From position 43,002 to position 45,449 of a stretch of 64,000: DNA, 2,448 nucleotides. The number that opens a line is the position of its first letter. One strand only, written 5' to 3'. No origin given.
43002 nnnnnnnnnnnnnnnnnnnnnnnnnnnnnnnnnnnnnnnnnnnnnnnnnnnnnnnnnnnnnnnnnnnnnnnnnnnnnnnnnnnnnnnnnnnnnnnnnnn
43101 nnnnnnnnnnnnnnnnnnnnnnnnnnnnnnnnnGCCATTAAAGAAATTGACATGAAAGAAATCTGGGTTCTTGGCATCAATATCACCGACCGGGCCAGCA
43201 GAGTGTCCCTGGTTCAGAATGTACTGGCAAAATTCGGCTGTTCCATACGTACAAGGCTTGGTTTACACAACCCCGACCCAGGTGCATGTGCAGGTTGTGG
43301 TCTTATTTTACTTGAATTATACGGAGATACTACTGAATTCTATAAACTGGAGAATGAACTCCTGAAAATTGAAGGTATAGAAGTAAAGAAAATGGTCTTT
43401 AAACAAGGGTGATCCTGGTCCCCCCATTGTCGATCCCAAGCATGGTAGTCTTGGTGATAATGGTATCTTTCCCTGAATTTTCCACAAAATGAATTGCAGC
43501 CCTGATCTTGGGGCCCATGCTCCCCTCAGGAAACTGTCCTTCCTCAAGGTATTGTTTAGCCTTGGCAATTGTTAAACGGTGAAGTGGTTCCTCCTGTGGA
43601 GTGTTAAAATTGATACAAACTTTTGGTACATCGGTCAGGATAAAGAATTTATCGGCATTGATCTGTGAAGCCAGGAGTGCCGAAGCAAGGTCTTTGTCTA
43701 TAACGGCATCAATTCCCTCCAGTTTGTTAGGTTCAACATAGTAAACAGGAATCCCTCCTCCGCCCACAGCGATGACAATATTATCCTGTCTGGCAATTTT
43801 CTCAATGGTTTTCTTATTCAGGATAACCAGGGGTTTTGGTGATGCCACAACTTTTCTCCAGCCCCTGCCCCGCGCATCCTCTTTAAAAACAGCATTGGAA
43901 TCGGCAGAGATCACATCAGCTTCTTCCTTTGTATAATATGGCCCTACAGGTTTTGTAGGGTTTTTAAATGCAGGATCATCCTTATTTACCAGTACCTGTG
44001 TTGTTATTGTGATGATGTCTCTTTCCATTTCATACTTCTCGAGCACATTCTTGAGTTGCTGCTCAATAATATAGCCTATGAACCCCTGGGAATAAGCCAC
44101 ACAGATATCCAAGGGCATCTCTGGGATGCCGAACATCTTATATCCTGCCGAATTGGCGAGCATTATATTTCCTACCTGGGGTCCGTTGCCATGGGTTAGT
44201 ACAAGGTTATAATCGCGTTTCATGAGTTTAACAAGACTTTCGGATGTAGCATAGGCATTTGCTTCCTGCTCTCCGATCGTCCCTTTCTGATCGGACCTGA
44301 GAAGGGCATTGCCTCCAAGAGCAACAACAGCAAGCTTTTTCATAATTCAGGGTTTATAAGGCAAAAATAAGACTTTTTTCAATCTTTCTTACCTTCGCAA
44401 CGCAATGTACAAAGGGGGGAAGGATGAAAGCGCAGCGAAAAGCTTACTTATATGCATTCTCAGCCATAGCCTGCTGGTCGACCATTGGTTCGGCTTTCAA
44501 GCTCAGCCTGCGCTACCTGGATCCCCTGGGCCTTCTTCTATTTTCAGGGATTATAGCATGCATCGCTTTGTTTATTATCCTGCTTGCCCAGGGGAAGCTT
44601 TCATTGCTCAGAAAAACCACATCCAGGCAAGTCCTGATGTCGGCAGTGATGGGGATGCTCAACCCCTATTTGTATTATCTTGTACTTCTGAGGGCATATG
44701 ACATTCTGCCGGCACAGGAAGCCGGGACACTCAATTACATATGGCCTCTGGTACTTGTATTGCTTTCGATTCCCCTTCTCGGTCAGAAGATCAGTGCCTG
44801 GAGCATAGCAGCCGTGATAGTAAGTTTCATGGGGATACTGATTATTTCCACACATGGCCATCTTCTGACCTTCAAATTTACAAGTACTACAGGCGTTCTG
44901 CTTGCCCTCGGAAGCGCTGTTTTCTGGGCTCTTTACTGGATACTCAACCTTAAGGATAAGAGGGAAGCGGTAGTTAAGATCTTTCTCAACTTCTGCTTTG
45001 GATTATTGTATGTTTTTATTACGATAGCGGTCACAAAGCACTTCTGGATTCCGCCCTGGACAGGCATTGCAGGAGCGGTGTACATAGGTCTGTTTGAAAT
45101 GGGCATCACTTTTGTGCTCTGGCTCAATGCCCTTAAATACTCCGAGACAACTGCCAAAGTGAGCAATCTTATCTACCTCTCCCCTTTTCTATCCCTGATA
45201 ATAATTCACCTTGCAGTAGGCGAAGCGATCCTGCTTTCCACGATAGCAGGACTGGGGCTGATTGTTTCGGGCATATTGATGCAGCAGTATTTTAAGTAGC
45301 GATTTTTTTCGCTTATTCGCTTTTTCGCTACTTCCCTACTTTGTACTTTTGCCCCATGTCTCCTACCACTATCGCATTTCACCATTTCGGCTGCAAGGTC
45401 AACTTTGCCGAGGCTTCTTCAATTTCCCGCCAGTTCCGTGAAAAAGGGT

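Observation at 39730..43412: hydG operon in which two divergent TM1266-type ACT-like proteins bracket a membrane HisKA_2 sensor kinase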

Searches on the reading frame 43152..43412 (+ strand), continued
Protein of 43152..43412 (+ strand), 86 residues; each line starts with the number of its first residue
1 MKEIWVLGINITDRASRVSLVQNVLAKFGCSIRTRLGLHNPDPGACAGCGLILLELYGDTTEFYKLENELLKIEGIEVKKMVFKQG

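Call 56: fold_search(model_id=the predicted structure, library=pdb)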
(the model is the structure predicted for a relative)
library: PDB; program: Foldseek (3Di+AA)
matches with E <= 10: 1727; with E <= 0.001: 61
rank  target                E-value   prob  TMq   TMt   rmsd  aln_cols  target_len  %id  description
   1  4nez                  4.2e-07  1.00  0.35  0.38  12.6       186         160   17  Crystal Structure of an engineered protein with ferredoxin fold, Northeast Structural Genomics Consortium (NESG) Target  (released 2014-01-15)
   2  4ney_B                5.4e-07  1.00  0.34  0.34  13.0       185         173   15  Crystal Structure of an engineered protein with ferredoxin fold, Northeast Structural Genomics Consortium (NESG) Targe (released 2014-01-15)
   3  6vz8_G                7.0e-07  1.00  0.38  0.41  10.9       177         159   14  Arabidopsis thaliana acetohydroxyacid synthase complex with valine bound (released 2020-07-15)
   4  4ney_A                9.7e-07  1.00  0.32  0.33  13.3       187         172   17  Crystal Structure of an engineered protein with ferredoxin fold, Northeast Structural Genomics Consortium (NESG) Targe (released 2014-01-15)
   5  2fgc                  1.5e-06  1.00  0.41  0.43  11.0       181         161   11  Crystal structure of Acetolactate synthase- small subunit from Thermotoga maritima (released 2006-02-07)
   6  2f1f_A                4.2e-06  1.00  0.38  0.40  10.4       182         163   13  Crystal structure of the regulatory subunit of acetohydroxyacid synthase isozyme III from E. coli (released 2006-01-24)
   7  4hhu_B                4.2e-06  1.00  0.35  0.36  14.7       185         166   14  Crystal Structure of Engineered Protein. Northeast Structural Genomics Consortium Target OR280. (released 2012-10-24)
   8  2pc6_A                5.5e-06  1.00  0.38  0.40  11.0       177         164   12  Crystal structure of putative acetolactate synthase- small subunit from Nitrosomonas europaea (released 2007-04-10)
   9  2pc6_D                5.5e-06  1.00  0.38  0.41  10.6       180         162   13  Crystal structure of putative acetolactate synthase- small subunit from Nitrosomonas europaea (released 2007-04-10)
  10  2pc6_B                5.8e-06  1.00  0.39  0.41  11.0       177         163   12  Crystal structure of putative acetolactate synthase- small subunit from Nitrosomonas europaea (released 2007-04-10)
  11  2f1f_B                6.2e-06  1.00  0.38  0.41  10.3       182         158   14  Crystal structure of the regulatory subunit of acetohydroxyacid synthase isozyme III from E. coli (released 2006-01-24)
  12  1u8s_A                6.6e-06  1.00  0.38  0.38  16.2       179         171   10  Crystal structure of putative glycine cleavage system transcriptional repressor (released 2004-08-17)
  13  1u8s_B                1.3e-05  1.00  0.39  0.39  15.7       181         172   13  Crystal structure of putative glycine cleavage system transcriptional repressor (released 2004-08-17)
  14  6u9d_K                1.7e-05  1.00  0.39  0.29  11.7       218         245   10  Saccharomyces cerevisiae acetohydroxyacid synthase (released 2020-07-15)
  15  5it4                  2.1e-05  1.00  0.33  0.16  16.0       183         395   13  Crystal structure of Mycobacterium avium SerB2 mutant D343N (released 2016-04-27)
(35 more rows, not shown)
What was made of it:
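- Closest known: ACT-type regulatory small subunits encoded downstream of their enzyme. Same: The fused form resembles two-ACT chains (call 56).
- The best whole-chain matches of the fusion model are two-ACT regulatory subunits such as IlvH, though at low TM (call 56).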

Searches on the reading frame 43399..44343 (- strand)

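Call 31: search_protein_families(library=pfam, proteins=[window:43399-44343:-], max_evalue=1)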
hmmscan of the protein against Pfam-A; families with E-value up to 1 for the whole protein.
window:43399-44343:- (314 aa): 1 family
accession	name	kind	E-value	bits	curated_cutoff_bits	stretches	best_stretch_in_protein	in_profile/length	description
PF00696.33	AA_kinase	-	2.3e-23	83.6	24.9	1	3-297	1-233/234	Amino acid kinase family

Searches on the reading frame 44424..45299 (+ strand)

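Call 31: search_protein_families(library=pfam, proteins=[window:44424-45299:+], max_evalue=1)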
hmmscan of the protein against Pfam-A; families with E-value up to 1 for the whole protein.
window:44424-45299:+ (291 aa): 3 families
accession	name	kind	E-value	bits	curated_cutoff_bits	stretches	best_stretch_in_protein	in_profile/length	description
PF00892.27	EamA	-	4.5e-34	118.1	28.2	2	6-143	2-135/135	EamA-like transporter family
PF12159.13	DUF3593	-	0.78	10.3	25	0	160-203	5-46/88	Protein of unknown function (DUF3593)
PF07225.17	NDUF_B4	-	0.81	10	21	0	64-91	77-104/124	NADH-ubiquinone oxidoreductase B15 subunit (NDUFB4)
